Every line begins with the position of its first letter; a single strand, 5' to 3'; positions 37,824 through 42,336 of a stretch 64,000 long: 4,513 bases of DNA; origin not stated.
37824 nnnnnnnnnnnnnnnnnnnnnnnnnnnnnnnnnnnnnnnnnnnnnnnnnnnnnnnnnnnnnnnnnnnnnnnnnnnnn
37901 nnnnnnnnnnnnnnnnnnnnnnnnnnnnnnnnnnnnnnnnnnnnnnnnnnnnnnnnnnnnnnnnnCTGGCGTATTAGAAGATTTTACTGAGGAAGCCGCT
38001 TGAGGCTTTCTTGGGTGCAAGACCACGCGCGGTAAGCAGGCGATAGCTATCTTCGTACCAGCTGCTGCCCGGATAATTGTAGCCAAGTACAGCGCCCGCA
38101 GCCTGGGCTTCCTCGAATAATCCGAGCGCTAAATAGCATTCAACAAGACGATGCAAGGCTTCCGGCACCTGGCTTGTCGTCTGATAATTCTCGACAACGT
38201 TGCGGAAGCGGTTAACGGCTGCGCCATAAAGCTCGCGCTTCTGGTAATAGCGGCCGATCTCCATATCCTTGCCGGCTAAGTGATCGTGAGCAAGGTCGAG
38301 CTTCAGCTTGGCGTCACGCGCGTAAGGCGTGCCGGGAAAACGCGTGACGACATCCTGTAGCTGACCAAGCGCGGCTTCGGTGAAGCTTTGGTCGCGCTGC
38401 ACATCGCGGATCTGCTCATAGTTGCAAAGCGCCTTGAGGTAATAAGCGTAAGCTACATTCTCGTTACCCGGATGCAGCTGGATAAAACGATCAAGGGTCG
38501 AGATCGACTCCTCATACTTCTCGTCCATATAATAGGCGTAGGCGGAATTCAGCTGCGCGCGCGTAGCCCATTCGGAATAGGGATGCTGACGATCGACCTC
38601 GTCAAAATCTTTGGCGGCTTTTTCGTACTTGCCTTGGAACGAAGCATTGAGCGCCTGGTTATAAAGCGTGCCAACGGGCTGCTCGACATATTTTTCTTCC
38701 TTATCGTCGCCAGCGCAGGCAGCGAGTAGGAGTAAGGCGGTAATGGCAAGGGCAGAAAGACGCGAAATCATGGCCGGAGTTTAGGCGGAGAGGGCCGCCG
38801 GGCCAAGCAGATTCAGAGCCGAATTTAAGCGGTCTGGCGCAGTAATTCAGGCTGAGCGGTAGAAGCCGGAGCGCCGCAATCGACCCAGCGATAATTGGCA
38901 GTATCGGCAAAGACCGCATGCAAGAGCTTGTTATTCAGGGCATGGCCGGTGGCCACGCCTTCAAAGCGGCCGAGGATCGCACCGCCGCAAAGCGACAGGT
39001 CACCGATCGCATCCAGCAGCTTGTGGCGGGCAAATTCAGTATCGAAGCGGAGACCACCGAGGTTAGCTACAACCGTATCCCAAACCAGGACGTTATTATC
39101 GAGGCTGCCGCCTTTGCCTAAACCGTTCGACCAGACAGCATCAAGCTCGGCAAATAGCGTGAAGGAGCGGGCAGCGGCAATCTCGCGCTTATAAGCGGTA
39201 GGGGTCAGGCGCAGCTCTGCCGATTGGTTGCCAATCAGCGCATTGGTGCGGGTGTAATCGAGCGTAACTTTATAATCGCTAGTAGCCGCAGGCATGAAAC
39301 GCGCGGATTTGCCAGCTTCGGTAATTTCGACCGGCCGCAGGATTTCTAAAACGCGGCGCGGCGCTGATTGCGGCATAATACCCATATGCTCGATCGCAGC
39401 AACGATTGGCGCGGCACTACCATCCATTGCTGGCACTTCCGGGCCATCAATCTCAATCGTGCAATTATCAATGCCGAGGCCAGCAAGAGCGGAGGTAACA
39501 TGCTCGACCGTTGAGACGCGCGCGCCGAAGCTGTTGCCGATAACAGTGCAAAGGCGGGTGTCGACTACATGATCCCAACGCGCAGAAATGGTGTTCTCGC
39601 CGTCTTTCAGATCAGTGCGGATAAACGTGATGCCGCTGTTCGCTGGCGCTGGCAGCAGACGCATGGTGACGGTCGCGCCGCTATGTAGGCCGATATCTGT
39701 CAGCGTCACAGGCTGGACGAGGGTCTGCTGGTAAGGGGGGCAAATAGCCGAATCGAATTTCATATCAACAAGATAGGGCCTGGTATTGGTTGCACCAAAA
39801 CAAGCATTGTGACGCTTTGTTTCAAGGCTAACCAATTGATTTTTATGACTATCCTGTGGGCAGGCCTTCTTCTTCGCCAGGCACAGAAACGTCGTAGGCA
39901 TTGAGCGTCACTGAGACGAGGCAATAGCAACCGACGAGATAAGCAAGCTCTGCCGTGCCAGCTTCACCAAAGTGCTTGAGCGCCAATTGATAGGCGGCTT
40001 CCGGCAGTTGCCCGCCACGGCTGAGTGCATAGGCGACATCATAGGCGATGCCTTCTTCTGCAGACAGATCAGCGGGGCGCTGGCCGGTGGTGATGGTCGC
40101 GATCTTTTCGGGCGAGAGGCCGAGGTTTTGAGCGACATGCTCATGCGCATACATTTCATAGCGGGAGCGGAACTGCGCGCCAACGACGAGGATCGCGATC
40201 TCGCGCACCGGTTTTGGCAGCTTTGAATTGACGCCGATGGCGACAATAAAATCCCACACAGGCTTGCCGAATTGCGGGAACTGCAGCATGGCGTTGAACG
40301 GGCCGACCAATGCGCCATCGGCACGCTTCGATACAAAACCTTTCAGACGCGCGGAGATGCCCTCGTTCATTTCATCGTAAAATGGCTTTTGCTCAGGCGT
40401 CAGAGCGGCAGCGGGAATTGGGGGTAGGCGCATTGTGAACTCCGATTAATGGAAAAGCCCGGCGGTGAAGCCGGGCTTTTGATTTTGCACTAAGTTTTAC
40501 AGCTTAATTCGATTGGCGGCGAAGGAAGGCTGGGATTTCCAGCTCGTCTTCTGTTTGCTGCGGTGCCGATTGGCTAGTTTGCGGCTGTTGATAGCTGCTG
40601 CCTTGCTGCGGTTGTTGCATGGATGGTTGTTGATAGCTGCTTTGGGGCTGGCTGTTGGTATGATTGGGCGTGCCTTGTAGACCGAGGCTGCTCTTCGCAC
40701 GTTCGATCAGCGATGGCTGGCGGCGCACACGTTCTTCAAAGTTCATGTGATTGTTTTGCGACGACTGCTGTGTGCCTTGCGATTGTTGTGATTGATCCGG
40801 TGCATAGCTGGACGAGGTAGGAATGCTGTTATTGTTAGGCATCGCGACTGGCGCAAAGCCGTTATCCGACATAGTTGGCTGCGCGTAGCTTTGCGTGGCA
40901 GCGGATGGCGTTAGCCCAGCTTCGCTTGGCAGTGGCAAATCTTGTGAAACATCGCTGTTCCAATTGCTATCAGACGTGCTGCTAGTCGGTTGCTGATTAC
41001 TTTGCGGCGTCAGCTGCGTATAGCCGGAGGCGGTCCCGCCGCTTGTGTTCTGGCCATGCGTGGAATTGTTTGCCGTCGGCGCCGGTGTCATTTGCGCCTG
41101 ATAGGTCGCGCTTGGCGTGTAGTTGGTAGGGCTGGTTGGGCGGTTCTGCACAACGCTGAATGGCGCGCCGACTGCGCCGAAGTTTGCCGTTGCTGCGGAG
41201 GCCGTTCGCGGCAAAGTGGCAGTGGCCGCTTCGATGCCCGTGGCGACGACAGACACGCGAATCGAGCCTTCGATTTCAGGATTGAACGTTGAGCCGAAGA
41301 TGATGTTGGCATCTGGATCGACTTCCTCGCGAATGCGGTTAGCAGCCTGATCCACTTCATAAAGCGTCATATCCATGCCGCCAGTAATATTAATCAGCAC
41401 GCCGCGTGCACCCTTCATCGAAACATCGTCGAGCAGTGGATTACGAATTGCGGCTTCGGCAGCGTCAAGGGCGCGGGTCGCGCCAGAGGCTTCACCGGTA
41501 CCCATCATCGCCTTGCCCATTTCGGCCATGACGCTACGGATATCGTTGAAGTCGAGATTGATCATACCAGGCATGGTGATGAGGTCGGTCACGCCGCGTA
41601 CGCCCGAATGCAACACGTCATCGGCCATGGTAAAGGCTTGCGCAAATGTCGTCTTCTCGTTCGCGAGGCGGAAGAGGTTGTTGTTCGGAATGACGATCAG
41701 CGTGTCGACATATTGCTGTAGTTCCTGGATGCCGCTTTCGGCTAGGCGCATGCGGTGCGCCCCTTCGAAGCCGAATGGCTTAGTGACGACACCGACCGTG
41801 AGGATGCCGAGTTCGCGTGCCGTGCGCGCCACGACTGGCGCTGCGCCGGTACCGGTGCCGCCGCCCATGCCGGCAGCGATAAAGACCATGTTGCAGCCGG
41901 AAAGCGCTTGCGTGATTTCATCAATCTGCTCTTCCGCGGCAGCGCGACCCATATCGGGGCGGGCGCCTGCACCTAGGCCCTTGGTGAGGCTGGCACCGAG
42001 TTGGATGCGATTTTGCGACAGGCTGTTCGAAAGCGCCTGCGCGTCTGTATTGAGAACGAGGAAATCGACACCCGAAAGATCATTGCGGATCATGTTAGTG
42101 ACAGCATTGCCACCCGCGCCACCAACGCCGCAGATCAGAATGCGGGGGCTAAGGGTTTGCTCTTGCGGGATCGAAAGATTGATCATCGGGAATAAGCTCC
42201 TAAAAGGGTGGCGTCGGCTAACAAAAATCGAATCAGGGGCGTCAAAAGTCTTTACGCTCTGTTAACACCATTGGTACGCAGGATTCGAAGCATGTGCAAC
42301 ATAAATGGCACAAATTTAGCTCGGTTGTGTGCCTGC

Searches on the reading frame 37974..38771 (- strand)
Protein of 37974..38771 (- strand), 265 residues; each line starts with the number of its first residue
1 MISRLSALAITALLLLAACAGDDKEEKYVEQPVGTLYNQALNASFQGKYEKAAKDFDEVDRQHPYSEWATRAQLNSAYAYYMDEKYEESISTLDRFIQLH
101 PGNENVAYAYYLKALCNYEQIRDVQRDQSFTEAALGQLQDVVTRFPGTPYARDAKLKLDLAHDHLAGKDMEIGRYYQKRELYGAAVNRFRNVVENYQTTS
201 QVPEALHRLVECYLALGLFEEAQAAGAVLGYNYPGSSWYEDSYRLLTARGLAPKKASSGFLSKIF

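Call 4: search_protein_families(library=pfam, proteins=[window:37974-38771:-])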
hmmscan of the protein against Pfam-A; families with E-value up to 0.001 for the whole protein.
window:37974-38771:- (265 aa): 9 families
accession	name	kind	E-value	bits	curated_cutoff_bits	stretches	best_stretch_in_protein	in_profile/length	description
PF13525.12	YfiO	-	2.7e-55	187.7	25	1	32-225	4-200/203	Outer membrane lipoprotein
PF13512.12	TPR_18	-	3.5e-20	73.1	21.9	1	28-157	5-144/145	Tetratricopeptide repeat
PF13174.12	TPR_6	-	1.3e-11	44.7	26.3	0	72-102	2-32/33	Tetratricopeptide repeat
PF13432.12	TPR_16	-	1.6e-11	44.9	32.7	1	37-103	1-64/65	Tetratricopeptide repeat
PF14559.12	TPR_19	-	6.9e-09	36.3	25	0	182-225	7-47/68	Tetratricopeptide repeat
PF13428.12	TPR_14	-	4.3e-08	33.5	23.5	0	71-110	2-41/44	Tetratricopeptide repeat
PF09976.15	TPR_21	-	5.5e-05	23.4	25.5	0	7-98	13-104/193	Tetratricopeptide repeat-like domain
PF13424.12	TPR_12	-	0.00011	22.7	30.1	0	71-120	4-58/77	Tetratricopeptide repeat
PF07719.23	TPR_2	-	0.00017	21.9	27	0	35-58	3-26/34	Tetratricopeptide repeat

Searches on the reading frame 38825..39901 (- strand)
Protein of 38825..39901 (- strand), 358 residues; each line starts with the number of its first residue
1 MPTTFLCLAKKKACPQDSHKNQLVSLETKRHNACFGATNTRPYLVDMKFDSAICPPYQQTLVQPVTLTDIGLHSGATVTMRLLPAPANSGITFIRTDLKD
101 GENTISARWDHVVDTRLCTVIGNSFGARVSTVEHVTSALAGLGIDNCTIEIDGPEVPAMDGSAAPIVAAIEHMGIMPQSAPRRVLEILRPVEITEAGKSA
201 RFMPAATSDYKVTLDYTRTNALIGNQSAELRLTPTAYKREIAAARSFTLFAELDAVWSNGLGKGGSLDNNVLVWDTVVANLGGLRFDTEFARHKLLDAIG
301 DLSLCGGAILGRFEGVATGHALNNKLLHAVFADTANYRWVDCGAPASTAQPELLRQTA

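Call 4: search_protein_families(library=pfam, proteins=[window:38825-39901:-])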
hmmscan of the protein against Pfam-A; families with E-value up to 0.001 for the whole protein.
window:38825-39901:- (358 aa): 1 family
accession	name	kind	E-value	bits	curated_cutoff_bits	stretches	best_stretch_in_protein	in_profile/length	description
PF03331.19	LpxC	-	1.2e-92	310.7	27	1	58-331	1-267/268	UDP-3-O-acyl N-acetylglycosamine deacetylase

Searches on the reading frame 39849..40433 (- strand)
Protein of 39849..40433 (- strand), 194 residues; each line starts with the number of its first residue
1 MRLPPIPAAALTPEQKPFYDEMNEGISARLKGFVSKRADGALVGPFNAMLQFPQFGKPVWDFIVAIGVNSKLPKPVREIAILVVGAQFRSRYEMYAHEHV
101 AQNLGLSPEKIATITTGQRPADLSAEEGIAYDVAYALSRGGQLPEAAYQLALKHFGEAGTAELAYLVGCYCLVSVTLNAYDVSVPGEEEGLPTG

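Call 4: search_protein_families(library=pfam, proteins=[window:39849-40433:-])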
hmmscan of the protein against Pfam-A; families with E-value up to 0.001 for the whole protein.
window:39849-40433:- (194 aa): 1 family
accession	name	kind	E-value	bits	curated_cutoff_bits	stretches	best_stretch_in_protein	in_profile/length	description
PF02627.25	CMD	-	0.00046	20.5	23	1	68-124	16-72/84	Carboxymuconolactone decarboxylase family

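Call 6: search_protein_families(library=ncbifam, proteins=[window:39849-40433:-], max_evalue=0.01)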
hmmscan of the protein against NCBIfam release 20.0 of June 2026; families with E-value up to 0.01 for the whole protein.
window:39849-40433:- (194 aa): 0 families

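Call 27: search_protein_families(library=pfam, proteins=[window:39849-40433:-], max_evalue=1)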
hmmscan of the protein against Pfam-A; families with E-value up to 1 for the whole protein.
window:39849-40433:- (194 aa): 1 family
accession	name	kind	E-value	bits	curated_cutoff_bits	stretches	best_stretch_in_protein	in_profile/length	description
PF02627.25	CMD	-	0.00046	20.5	23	1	68-124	16-72/84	Carboxymuconolactone decarboxylase family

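Call 29: search_solved_structures(query=window:39849-40433:-, max_evalue=1, show_alignments=2)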
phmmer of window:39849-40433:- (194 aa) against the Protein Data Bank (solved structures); distinct sequences matched with E-value up to 1: 2.
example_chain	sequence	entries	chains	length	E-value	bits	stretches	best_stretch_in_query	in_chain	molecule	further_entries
2pfx_A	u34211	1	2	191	0.14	15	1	69-175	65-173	Uncharacterized peroxidase-related protein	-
1wr8_A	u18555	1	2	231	0.7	12.7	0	98-164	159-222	Phosphoglycolate phosphatase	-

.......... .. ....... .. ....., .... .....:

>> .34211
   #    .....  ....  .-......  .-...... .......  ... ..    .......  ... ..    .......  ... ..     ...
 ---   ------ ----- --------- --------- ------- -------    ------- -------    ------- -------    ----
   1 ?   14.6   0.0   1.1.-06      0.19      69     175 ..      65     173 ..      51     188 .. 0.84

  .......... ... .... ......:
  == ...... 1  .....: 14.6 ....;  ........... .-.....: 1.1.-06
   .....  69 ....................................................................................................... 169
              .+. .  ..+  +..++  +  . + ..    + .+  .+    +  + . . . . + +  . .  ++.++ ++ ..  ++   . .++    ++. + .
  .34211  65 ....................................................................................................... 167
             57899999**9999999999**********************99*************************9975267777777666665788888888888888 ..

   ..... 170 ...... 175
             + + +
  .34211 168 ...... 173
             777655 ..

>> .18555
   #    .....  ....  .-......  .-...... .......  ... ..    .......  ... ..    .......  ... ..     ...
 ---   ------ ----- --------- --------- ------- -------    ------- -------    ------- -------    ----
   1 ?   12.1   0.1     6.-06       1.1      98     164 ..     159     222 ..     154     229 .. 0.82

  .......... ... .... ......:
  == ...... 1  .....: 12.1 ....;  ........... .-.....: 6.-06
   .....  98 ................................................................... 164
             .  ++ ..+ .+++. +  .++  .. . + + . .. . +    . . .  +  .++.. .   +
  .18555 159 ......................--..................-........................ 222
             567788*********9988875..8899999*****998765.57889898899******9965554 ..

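Call 65: predict_structure(protein=window:39849-40433:-)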
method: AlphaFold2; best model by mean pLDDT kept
length: 194 residues; sequences in the alignment: 1
mean_pLDDT: 51.6   pTM: 0.40
mean pLDDT of the five models: 51.6, 49.0, 47.6, 46.3, 45.6
residues with pLDDT >= 90: 3; 70-90: 25; 50-70: 58; < 50: 108
segments of 3 or more residues with pLDDT < 50: 1-8, 26-55, 68-70, 75-80, 82-92, 141-145, 157-194
pLDDT, mean of each block of 10 residues (from residue 1): 41 58 46 34 41 48 51 49 46 54 77 81 81 64 48 50 46 38 33 33
secondary structure, 60 per line:
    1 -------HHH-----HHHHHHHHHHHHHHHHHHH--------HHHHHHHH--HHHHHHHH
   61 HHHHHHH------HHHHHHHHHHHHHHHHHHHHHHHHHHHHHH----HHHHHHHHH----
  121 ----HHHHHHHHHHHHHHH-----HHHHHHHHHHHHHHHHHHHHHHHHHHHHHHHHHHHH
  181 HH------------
elements in order: H16-34 H43-50 H53-67 H74-103 H108-116 H125-139 H145-182

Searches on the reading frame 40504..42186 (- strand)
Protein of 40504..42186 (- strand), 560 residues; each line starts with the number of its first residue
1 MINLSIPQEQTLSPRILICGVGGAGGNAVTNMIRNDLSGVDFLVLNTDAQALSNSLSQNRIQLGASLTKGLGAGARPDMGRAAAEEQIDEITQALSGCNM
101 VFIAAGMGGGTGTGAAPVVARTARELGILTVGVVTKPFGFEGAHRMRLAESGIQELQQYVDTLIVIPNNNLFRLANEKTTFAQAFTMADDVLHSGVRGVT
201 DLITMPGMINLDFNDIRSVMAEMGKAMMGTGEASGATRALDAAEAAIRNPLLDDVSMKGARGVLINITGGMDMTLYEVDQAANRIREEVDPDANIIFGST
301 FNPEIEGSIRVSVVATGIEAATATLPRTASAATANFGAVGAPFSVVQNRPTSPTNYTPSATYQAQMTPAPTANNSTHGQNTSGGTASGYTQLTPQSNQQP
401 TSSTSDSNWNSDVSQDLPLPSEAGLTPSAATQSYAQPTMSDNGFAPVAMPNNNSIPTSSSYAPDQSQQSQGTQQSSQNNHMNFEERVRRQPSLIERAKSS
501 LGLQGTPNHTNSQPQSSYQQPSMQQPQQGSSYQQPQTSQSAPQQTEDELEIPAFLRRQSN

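Call 4: search_protein_families(library=pfam, proteins=[window:40504-42186:-])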
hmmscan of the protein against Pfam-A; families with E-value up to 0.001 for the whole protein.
window:40504-42186:- (560 aa): 2 families
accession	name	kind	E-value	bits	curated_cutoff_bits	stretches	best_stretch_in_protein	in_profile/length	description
PF00091.31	Tubulin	-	5.3e-49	167.5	33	1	15-175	1-189/190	Tubulin/FtsZ family, GTPase domain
PF12327.13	FtsZ_C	-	1.7e-39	134.5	27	1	224-319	1-95/95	FtsZ family, C-terminal domain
